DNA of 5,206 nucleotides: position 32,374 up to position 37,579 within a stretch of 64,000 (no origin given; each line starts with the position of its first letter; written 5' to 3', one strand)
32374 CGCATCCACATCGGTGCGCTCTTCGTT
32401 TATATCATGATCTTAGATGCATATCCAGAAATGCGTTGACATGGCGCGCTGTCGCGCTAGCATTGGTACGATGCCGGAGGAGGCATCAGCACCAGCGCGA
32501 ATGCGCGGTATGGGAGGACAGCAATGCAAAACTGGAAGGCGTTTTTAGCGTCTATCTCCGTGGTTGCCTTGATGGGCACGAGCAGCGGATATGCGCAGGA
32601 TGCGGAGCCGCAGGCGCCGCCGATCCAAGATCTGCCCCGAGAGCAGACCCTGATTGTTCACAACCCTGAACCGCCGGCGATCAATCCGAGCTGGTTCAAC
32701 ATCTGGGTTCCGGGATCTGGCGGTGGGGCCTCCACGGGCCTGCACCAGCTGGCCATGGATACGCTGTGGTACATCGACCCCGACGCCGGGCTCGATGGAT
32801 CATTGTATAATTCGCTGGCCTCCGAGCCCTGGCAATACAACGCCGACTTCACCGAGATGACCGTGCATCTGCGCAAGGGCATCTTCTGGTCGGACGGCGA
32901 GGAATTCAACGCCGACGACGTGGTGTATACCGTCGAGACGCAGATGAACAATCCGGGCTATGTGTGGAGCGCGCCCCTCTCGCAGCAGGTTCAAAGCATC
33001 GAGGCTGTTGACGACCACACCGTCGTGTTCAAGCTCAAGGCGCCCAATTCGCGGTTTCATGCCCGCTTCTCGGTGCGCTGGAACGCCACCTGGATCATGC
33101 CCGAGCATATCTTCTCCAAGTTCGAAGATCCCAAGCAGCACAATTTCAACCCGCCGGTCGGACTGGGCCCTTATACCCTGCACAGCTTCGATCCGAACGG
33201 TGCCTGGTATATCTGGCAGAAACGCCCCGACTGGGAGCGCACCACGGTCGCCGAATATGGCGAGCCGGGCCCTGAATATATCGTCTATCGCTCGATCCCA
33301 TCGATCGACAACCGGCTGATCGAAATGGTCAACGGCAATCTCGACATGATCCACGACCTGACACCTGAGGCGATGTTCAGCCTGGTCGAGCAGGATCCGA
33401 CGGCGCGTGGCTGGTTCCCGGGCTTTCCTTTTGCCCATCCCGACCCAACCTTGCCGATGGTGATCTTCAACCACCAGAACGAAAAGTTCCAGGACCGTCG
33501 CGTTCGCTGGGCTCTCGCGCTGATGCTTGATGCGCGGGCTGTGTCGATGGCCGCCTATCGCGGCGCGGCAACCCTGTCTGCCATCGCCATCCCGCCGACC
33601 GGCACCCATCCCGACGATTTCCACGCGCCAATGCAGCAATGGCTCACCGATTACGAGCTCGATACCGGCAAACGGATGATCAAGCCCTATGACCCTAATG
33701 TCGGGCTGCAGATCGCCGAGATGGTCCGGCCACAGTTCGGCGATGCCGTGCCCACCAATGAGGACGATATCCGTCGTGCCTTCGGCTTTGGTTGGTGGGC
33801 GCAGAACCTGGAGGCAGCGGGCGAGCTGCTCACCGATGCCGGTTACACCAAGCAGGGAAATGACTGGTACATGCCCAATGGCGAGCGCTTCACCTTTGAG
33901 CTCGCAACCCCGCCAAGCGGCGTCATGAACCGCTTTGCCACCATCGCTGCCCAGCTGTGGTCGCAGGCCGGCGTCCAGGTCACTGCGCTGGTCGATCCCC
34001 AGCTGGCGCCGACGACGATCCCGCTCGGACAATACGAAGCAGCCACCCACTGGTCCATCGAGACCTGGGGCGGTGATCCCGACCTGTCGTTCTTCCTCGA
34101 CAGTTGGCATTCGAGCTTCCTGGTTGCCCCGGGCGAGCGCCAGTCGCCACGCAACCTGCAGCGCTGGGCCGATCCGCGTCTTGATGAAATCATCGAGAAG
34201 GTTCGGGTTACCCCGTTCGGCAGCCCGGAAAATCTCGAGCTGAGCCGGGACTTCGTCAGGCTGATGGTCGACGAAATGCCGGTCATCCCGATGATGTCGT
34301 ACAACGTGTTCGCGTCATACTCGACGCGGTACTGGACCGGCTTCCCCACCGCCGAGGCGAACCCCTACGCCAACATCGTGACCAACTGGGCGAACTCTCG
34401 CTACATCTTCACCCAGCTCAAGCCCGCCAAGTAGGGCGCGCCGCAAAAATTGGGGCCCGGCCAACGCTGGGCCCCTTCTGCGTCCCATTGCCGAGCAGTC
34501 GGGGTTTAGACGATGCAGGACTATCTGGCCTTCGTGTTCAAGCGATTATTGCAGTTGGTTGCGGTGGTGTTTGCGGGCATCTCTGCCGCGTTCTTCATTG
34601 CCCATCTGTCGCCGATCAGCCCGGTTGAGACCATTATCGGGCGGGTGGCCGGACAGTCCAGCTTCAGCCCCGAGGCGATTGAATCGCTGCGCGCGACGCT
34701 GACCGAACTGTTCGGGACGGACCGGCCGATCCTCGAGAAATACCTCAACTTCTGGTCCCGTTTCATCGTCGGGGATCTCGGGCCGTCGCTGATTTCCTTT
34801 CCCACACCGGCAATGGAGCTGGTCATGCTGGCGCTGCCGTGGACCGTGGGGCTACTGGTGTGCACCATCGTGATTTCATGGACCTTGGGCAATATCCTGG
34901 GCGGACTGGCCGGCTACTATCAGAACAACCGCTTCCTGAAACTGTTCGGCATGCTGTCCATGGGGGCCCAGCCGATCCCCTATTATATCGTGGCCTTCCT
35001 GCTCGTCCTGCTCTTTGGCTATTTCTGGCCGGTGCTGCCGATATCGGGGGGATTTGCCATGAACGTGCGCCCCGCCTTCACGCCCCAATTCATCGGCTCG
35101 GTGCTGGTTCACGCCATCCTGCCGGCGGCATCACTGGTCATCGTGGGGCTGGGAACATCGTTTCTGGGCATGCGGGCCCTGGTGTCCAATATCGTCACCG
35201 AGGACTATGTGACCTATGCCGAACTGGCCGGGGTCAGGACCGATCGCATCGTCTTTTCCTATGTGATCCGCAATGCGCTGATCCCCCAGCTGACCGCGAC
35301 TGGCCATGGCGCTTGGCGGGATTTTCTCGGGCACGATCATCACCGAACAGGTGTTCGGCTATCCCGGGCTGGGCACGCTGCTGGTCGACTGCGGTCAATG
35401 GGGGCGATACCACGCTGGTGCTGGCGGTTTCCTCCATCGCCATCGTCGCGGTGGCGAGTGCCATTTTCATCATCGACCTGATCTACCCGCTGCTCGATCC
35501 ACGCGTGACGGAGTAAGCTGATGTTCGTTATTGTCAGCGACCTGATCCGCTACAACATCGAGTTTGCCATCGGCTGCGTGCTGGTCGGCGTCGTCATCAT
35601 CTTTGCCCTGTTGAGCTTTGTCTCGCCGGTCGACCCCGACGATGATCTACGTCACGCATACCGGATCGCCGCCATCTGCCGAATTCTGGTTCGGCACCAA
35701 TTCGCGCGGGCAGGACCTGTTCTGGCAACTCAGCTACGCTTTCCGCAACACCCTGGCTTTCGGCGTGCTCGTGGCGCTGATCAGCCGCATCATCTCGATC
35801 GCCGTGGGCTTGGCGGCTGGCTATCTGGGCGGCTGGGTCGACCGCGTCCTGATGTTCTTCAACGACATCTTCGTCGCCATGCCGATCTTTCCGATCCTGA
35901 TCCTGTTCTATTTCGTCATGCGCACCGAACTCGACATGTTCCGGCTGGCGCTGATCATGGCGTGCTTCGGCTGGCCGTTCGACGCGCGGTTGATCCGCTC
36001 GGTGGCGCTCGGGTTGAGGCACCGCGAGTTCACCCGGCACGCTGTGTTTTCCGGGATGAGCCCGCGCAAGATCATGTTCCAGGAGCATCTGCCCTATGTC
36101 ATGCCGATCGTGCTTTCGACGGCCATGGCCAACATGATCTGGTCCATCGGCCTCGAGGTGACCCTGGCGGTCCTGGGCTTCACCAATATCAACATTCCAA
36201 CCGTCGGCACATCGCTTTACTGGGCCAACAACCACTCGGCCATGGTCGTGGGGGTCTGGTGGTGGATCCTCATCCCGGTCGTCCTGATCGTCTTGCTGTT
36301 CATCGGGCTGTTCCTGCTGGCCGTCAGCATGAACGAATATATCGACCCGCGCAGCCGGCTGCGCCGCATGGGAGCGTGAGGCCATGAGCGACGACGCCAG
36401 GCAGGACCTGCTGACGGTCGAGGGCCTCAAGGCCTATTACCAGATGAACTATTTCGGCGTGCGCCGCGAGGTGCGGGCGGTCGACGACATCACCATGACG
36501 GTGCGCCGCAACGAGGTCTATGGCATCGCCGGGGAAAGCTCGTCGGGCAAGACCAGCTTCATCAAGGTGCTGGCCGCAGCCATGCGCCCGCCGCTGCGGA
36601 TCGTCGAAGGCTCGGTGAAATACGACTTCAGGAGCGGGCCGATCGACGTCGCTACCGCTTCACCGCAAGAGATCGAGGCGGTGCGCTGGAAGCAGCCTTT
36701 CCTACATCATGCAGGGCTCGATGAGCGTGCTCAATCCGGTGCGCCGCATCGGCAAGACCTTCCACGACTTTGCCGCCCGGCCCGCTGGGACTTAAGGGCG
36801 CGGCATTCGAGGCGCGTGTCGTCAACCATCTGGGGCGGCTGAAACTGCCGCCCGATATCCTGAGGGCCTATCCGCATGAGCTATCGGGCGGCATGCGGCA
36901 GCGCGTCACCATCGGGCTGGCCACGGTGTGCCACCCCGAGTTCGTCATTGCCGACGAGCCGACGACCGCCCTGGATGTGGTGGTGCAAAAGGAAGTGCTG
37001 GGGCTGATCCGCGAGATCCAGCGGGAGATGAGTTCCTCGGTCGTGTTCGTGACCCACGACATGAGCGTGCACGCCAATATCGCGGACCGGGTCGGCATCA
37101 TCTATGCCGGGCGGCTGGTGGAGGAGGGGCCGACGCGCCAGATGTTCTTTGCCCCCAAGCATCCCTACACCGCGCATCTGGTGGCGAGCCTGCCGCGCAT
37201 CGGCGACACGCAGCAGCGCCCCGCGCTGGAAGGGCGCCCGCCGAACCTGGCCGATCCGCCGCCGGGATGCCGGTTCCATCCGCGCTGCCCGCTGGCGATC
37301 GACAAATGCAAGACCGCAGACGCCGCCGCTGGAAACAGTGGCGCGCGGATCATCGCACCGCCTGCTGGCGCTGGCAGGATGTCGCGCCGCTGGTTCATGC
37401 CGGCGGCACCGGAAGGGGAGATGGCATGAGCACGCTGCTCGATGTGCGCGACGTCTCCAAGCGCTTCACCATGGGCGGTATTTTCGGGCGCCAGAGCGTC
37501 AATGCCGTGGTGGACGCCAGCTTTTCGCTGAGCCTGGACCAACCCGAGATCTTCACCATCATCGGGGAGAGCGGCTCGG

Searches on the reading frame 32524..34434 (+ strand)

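Call 69: search_protein_families(library=pfam, proteins=[window:32524-34434:+], max_evalue=0.000001)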
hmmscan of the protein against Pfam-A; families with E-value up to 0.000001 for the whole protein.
window:32524-34434:+ (636 aa): 1 family
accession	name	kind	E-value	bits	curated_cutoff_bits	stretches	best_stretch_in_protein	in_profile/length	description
PF00496.27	SBP_bac_5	-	8.7e-54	183.5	32.4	1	95-529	3-361/368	Bacterial extracellular solute-binding proteins, family 5 Middle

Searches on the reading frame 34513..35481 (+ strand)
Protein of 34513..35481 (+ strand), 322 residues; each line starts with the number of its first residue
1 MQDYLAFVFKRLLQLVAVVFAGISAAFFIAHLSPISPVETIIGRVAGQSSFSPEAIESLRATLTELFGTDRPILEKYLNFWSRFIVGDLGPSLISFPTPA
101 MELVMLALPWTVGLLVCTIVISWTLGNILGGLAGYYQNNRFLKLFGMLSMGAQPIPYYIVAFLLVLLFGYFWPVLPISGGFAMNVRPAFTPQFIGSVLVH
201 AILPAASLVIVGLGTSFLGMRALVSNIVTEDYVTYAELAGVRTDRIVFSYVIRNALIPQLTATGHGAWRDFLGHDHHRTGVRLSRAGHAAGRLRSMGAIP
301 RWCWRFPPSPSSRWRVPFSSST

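Call 69: search_protein_families(library=pfam, proteins=[window:34513-35481:+], max_evalue=0.000001)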
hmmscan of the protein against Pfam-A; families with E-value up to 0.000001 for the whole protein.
window:34513-35481:+ (322 aa): 1 family
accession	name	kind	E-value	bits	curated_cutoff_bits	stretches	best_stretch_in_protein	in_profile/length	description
PF00528.27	BPD_transp_1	-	4e-13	49.9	26.4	1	126-262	1-113/184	Binding-protein-dependent transport system inner membrane component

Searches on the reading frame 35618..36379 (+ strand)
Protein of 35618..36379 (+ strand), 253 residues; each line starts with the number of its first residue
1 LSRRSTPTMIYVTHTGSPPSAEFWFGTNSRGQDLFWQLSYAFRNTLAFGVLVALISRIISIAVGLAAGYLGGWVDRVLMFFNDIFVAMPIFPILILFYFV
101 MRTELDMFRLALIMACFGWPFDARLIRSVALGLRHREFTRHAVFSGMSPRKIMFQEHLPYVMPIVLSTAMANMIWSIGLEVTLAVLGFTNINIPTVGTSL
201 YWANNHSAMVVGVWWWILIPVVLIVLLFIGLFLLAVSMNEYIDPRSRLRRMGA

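Call 69: search_protein_families(library=pfam, proteins=[window:35618-36379:+], max_evalue=0.000001)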
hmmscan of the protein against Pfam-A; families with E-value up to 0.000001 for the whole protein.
window:35618-36379:+ (253 aa): 1 family
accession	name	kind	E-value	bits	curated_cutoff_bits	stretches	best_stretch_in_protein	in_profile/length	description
PF00528.27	BPD_transp_1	-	1.5e-22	80.7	26.4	1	61-247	2-183/184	Binding-protein-dependent transport system inner membrane component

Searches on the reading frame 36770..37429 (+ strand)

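Call 69: search_protein_families(library=pfam, proteins=[window:36770-37429:+], max_evalue=0.000001)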
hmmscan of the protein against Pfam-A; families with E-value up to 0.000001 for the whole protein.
window:36770-37429:+ (219 aa): 2 families
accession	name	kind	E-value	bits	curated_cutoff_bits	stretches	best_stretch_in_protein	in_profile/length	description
PF08352.17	oligo_HPY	-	8e-20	71.4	27.1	1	117-180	1-65/65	Oligopeptide/dipeptide transporter, C-terminal region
PF00005.33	ABC_tran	-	8.8e-09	36.5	25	1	16-66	87-137/137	ABC transporter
